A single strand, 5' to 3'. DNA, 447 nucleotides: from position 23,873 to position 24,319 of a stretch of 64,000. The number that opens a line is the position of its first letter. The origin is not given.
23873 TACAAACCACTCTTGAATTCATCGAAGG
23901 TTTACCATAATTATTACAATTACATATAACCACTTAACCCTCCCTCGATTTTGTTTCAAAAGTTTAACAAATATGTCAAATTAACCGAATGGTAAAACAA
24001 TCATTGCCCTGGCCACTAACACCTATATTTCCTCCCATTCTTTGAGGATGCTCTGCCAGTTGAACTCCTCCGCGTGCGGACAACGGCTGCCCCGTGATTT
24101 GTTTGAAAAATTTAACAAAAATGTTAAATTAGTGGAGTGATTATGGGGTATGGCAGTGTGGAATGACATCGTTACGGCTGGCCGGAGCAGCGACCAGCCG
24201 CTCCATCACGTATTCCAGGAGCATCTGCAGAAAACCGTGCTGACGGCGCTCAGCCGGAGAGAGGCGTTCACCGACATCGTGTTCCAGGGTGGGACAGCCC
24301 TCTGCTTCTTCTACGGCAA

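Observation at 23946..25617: AbiE-like toxin-antitoxin pair inserted with a 57-bp duplication of the host gene's 3' end; nested second repeat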

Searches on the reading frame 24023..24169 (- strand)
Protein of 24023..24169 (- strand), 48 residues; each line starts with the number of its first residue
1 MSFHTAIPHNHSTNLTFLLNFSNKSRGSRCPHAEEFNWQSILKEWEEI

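Call 5: search_protein_families(library=pfam, proteins=[window:24023-24169:-], max_evalue=0.01)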
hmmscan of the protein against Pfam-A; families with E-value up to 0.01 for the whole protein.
window:24023-24169:- (48 aa): 0 families
